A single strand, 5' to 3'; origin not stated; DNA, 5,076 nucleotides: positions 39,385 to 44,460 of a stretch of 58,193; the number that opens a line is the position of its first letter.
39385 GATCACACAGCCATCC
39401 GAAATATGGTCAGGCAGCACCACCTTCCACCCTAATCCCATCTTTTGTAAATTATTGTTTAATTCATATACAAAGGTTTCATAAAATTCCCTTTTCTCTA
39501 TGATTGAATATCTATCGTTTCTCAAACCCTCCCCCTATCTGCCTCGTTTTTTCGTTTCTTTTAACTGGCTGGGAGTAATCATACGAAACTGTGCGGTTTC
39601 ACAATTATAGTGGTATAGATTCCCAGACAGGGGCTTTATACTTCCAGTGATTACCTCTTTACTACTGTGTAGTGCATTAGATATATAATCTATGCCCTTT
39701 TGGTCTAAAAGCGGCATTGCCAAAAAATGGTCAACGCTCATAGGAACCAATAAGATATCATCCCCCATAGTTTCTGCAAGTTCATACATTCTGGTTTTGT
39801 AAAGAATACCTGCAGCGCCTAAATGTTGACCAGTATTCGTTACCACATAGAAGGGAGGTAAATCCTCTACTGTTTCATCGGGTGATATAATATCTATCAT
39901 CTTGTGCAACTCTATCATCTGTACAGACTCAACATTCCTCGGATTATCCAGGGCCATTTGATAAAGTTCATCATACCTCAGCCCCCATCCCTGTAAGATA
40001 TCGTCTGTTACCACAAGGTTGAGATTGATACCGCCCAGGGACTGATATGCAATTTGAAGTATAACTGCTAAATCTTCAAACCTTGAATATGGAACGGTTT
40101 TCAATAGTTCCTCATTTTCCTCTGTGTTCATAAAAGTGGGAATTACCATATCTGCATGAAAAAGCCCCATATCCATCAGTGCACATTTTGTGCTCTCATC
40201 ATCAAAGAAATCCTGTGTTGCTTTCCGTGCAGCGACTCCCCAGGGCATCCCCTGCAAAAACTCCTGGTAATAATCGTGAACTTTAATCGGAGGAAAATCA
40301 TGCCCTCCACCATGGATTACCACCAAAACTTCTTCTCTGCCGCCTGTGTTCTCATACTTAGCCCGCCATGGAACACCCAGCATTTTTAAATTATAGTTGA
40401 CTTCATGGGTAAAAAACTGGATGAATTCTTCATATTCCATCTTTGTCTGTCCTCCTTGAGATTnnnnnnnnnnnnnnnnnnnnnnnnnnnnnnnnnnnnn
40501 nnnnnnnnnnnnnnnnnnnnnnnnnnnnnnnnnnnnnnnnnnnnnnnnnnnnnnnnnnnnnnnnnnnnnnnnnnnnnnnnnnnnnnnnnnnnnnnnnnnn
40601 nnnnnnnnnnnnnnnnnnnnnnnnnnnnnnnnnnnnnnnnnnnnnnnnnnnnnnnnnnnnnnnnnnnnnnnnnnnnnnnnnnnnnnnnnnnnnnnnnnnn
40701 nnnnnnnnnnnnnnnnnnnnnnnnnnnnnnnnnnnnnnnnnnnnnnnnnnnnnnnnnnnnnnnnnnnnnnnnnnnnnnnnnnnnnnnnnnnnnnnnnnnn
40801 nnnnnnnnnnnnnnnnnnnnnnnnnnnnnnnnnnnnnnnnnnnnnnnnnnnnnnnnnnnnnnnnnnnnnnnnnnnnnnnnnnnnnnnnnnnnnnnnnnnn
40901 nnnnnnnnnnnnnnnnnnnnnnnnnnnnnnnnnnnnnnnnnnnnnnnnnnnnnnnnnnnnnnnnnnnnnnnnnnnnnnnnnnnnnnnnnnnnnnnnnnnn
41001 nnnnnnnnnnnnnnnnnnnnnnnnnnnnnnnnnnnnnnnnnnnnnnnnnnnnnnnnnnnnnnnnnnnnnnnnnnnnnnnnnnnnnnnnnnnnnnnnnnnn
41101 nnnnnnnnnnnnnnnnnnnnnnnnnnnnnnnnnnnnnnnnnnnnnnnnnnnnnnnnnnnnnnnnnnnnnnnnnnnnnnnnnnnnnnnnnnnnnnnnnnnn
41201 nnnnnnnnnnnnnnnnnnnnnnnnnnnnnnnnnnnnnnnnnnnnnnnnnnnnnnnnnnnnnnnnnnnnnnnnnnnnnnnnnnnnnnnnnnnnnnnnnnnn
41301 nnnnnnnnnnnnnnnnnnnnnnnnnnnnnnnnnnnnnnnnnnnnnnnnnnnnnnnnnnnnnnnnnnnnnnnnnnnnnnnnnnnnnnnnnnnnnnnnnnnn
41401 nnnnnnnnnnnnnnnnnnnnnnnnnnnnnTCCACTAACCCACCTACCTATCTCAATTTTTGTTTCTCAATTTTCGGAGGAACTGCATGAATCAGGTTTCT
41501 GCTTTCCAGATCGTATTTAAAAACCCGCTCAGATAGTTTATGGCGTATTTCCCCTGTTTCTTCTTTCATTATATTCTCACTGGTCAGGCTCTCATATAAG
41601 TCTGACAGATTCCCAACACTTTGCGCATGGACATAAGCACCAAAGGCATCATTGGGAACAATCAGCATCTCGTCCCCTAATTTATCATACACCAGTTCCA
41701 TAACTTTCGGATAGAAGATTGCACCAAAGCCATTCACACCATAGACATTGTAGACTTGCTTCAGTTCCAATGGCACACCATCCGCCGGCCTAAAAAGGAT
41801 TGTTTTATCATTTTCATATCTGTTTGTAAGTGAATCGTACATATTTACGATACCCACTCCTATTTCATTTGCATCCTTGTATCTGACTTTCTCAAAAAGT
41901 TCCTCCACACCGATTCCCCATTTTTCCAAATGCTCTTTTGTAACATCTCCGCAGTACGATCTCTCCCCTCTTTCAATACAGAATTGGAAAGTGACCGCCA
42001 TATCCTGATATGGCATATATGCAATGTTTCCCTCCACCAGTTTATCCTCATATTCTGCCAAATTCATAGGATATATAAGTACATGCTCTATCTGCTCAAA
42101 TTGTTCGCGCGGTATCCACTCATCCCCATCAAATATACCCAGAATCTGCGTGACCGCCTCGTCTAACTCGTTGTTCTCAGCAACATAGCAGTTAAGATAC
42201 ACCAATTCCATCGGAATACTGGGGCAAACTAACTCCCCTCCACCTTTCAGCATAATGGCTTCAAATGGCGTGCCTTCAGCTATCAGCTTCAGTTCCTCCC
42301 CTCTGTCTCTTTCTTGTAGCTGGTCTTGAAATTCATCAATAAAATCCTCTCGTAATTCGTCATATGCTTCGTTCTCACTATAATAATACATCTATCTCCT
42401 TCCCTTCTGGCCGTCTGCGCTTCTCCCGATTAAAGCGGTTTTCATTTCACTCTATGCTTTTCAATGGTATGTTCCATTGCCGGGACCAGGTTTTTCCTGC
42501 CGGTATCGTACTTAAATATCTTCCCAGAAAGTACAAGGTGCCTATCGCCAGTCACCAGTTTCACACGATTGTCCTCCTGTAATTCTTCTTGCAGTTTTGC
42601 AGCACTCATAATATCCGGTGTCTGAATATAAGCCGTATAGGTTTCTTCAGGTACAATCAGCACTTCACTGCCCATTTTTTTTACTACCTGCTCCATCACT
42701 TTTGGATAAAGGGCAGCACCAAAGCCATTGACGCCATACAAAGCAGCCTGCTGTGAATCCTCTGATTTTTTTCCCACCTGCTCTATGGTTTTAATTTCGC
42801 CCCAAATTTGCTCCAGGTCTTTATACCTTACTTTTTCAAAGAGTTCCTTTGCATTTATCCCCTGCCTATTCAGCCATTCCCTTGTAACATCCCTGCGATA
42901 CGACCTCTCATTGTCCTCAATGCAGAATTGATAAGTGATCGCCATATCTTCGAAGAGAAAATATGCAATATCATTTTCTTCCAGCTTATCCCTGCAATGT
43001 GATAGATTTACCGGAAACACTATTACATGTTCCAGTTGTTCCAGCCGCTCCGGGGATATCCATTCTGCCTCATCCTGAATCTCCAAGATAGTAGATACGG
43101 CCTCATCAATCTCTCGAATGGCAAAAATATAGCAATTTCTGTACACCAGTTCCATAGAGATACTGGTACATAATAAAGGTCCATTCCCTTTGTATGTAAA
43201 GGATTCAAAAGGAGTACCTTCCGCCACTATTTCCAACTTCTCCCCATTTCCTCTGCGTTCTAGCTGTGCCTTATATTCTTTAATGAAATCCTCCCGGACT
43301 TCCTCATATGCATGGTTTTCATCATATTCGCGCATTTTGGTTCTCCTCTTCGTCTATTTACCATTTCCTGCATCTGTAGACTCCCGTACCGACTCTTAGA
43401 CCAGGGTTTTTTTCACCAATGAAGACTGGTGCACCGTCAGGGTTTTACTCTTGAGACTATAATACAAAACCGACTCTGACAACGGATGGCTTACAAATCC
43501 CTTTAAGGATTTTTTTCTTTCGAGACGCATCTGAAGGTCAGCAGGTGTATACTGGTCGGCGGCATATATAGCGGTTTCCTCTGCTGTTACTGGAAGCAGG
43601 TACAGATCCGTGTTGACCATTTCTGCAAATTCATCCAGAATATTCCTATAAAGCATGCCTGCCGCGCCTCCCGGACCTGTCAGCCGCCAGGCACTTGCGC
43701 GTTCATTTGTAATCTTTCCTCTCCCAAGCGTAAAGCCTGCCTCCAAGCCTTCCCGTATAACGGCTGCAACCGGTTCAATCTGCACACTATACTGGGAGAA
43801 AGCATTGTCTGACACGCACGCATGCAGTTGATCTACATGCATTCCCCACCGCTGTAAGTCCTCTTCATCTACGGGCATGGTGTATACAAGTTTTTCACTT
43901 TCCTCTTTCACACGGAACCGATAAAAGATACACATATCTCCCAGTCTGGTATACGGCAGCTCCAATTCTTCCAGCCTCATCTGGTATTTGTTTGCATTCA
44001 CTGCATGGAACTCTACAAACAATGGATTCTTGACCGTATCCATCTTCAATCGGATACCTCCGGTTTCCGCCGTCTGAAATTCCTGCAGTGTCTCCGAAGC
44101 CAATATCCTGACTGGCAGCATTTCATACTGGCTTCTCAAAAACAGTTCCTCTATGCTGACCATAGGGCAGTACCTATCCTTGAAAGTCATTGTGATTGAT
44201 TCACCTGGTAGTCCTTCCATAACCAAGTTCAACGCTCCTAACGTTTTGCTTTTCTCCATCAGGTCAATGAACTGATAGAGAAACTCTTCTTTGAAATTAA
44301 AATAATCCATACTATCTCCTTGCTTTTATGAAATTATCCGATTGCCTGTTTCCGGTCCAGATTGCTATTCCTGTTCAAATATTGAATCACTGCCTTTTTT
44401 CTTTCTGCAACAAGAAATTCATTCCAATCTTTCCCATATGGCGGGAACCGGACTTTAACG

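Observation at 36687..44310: Eight tandem, deeply diverged ~300-aa paralogues (four subfamilies of two) occupying 7.6 kb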

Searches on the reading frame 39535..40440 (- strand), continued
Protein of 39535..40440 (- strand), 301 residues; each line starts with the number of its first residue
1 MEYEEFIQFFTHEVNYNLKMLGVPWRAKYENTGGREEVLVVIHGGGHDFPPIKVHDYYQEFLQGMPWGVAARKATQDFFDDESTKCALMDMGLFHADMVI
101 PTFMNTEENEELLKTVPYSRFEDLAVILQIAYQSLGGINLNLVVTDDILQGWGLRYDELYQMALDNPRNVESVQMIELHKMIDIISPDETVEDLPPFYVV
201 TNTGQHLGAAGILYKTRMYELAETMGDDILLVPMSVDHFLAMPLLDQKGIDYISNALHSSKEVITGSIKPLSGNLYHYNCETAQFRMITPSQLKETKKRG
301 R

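Call 98: find_related_loci(query=A4, collection=viral_contigs, flank=10000)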
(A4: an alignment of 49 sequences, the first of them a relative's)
Query A4 (301 aa) in viral_contigs; peptide patterns used: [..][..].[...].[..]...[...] (x = any residue, [..] = any of these).
233 stretches matched a pattern; 215 encode a relative of the query (tblastn E <= 1e-3); the best 80 are kept; 80 distinct loci.
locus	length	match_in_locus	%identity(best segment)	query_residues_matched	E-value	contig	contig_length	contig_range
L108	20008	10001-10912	34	1-300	5e-61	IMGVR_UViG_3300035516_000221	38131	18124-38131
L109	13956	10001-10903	35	1-300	9e-61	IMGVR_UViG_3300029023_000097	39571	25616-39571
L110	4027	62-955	35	1-298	5e-57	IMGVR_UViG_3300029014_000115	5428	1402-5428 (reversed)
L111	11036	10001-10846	33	29-300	5e-51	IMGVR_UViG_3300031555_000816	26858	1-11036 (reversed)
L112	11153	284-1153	34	1-297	2e-50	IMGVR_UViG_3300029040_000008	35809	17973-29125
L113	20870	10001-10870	34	1-297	8e-50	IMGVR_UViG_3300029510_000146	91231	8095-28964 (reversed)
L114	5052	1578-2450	35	1-298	5e-50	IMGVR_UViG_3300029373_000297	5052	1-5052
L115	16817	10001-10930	32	1-296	2e-46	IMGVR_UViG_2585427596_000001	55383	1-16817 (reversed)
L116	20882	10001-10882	33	1-297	7e-45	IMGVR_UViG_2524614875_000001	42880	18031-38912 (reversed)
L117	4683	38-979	34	1-300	6e-45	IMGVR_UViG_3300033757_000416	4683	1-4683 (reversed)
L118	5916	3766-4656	33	1-300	6e-42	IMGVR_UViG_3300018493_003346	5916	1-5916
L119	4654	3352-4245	29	5-301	4e-42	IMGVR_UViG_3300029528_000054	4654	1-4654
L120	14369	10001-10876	29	1-294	5e-38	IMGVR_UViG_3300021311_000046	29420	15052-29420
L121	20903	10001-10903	28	1-290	3e-38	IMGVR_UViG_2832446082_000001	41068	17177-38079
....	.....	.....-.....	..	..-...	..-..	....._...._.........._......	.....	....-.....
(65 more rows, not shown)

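Call 102: search_protein_families(library=pfam, alignment_id=A6, max_evalue=0.00001)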
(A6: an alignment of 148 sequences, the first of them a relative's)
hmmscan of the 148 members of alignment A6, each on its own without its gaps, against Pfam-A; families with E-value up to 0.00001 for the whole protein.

A. member 1, L108:9202-9642:+ (147 aa): 0 families

B. families by the number of members that match (of 148 scanned): 72 families (the first 25 are shown)
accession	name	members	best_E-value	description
PF04002.20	RadC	6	3.5e-38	RadC-like JAB domain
PF00239.26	Resolvase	3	7.8e-29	Resolvase, N terminal domain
PF24692.1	DUF7659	2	2.9e-46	Family of unknown function (DUF7659)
PF25309.1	ELLD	2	1.6e-42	Endolysin-like domain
PF06067.16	DUF932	2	3.3e-35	Domain of unknown function (DUF932)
PF01507.26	PAPS_reduct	2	2.9e-15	Phosphoadenosine phosphosulfate reductase domain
PF13337.12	BrxL_ATPase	1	1.4e-102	Lon-like protease BrxL-like, ATPase domain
PF02896.24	PEP-utilizers_C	1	1.2e-81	PEP-utilising enzyme, PEP-binding domain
PF00266.25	Aminotran_5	1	8.7e-81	Aminotransferase class-V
PF14386.11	DUF4417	1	6.1e-58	Domain of unknown function (DUF4417)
PF13614.12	AAA_31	1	7.7e-57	AAA domain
PF01326.24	PPDK_N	1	2.6e-55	Pyruvate phosphate dikinase, AMP/ATP-binding domain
PF03837.19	RecT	1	1.3e-54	RecT family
PF13424.12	TPR_12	1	1.1e-38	Tetratricopeptide repeat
PF09588.16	YqaJ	1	1.9e-34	YqaJ-like viral recombinase domain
PF18941.5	DUF5688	1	5e-34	Family of unknown function (DUF5688)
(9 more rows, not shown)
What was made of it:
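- On IMG/VR contigs its neighbours include RadC, PAPS_reduct, DUF932, RecT/YqaJ and Tad3 (call 102).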

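Call 103: search_protein_families(library=pfam, alignment_id=A5, max_evalue=5)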
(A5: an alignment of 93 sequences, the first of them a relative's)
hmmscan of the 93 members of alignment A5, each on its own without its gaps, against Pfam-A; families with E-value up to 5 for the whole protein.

A. member 1, P0253 (302 aa): 2 families
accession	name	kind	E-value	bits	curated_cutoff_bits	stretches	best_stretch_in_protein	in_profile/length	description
PF18941.5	DUF5688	-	2.5e-112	375.6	34.5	1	4-294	2-290/290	Family of unknown function (DUF5688)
PF04936.17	DUF658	-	0.023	14.9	24.4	1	59-119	3-63/186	Protein of unknown function (DUF658)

B. families by the number of members that match (of 93 scanned): 65 families (the first 25 are shown)
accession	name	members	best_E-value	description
PF18941.5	DUF5688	93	7.3e-116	Family of unknown function (DUF5688)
PF09506.15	Salt_tol_Pase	8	0.0034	Glucosylglycerol-phosphate phosphatase (Salt_tol_Pase)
PF04936.17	DUF658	6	0.017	Protein of unknown function (DUF658)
PF09905.14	VF530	4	0.024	DNA-binding protein VF530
PF24408.1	wHTH-Calcineurin_assc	4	0.026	wHTH-Calcineurin_assc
PF21598.3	PvuRts1I-like_N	4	0.032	Restriction endonuclease PvuRts1 I-like, N-terminal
PF10469.15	AKAP7_NLS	2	0.017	AKAP7 2'5' RNA ligase-like domain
PF24654.2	CEP76_N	2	0.023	CEP76 N-terminal domain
PF08411.15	Exonuc_X-T_C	2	0.08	Exonuclease C-terminal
PF08542.16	Rep_fac_C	2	0.11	Replication factor C C-terminal domain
PF16377.10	DUF4987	2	0.11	Domain of unknown function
PF25827.1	TVHS-like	1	0.0012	Tepsin VHS/ENTH-like domain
PF21120.3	MCM_WH_arc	1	0.0026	Archaeal MCM, winged-helix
PF07285.16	DUF1444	1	0.0037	Protein of unknown function (DUF1444)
PF21082.3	MS_channel_3rd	1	0.0041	Mechanosensitive ion channel MscS, C-terminal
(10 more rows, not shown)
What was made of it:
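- Tried and rejected: There was a single weak DUF1444 hit at E 0.0037 (call 103).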

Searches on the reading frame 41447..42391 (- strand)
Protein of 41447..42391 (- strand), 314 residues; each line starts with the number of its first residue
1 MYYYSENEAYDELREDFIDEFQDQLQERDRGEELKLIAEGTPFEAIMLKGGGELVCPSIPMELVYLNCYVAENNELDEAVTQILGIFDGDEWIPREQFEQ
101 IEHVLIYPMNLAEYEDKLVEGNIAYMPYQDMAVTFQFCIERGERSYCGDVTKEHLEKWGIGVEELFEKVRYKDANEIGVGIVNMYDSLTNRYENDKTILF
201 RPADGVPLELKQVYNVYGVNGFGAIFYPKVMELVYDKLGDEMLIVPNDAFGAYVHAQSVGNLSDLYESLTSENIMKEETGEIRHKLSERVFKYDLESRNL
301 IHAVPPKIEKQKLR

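Call 3: search_protein_families(library=pfam, proteins=[window:41447-42391:-], max_evalue=0.1)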
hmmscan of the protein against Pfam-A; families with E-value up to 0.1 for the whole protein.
window:41447-42391:- (314 aa): 1 family
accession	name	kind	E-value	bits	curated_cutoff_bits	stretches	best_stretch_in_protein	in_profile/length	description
PF18941.5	DUF5688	-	5.1e-17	62.8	34.5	1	39-248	31-245/290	Family of unknown function (DUF5688)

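Call 31: search_protein_families(library=phrogs, proteins=[window:41447-42391:-], max_evalue=0.01)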
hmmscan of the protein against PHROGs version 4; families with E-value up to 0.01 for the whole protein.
window:41447-42391:- (314 aa): 0 families

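Call 32: search_protein_families(library=padloc, proteins=[window:41447-42391:-], max_evalue=0.01)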
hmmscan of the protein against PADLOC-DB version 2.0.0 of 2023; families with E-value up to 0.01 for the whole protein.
window:41447-42391:- (314 aa): 0 families

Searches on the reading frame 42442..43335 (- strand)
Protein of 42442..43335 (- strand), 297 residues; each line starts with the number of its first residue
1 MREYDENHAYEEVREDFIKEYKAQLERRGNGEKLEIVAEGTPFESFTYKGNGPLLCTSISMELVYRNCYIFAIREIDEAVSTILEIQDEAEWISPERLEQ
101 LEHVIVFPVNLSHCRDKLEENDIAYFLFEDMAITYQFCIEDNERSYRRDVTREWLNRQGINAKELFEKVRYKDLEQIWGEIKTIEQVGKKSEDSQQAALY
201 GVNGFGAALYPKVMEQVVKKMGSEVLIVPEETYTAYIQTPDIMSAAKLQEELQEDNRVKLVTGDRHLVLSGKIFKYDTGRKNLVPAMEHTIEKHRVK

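Call 3: search_protein_families(library=pfam, proteins=[window:42442-43335:-], max_evalue=0.1)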
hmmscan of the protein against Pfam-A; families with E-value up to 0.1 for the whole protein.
window:42442-43335:- (297 aa): 1 family
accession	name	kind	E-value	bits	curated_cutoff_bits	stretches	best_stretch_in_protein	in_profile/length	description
PF18941.5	DUF5688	-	4.3e-09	36.8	34.5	1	43-276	35-288/290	Family of unknown function (DUF5688)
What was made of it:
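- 42442..43335 (-): P2, DUF5688 paralogue (297 aa); pairs with P3; the copy most often missing in relatives. Pfam 36.8 bits, just above the 34.5 cut-off (call 3).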

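Call 31: search_protein_families(library=phrogs, proteins=[window:42442-43335:-], max_evalue=0.01)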
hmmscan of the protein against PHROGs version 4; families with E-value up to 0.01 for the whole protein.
window:42442-43335:- (297 aa): 0 families

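Call 32: search_protein_families(library=padloc, proteins=[window:42442-43335:-], max_evalue=0.01)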
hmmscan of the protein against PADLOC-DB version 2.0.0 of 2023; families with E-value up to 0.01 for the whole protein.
window:42442-43335:- (297 aa): 0 families

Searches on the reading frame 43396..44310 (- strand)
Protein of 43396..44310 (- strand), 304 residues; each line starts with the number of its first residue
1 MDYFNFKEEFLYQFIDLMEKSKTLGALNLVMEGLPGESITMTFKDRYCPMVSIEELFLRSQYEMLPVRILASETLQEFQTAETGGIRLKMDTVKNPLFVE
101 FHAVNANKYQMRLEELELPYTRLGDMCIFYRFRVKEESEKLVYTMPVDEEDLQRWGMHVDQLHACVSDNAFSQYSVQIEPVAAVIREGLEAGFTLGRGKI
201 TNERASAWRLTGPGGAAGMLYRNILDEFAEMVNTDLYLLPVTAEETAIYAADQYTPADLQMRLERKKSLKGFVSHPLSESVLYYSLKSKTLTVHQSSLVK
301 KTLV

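Call 3: search_protein_families(library=pfam, proteins=[window:43396-44310:-], max_evalue=0.1)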
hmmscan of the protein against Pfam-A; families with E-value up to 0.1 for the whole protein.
window:43396-44310:- (304 aa): 2 families
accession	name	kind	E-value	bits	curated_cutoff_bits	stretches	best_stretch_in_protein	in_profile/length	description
PF18941.5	DUF5688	-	1.2e-20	74.7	34.5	1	42-260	41-264/290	Family of unknown function (DUF5688)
PF20362.3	DUF6657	-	0.043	14.3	27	0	81-114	97-130/142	Family of unknown function (DUF6657)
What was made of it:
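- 43396..44310 (-): P1, DUF5688 paralogue (304 aa); pairs with P7. Pfam PF18941 74.7 bits (call 3).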

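Call 31: search_protein_families(library=phrogs, proteins=[window:43396-44310:-], max_evalue=0.01)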
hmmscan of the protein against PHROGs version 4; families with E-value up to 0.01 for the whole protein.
window:43396-44310:- (304 aa): 0 families

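Call 32: search_protein_families(library=padloc, proteins=[window:43396-44310:-], max_evalue=0.01)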
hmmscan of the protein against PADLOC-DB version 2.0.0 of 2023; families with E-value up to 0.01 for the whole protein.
window:43396-44310:- (304 aa): 0 families
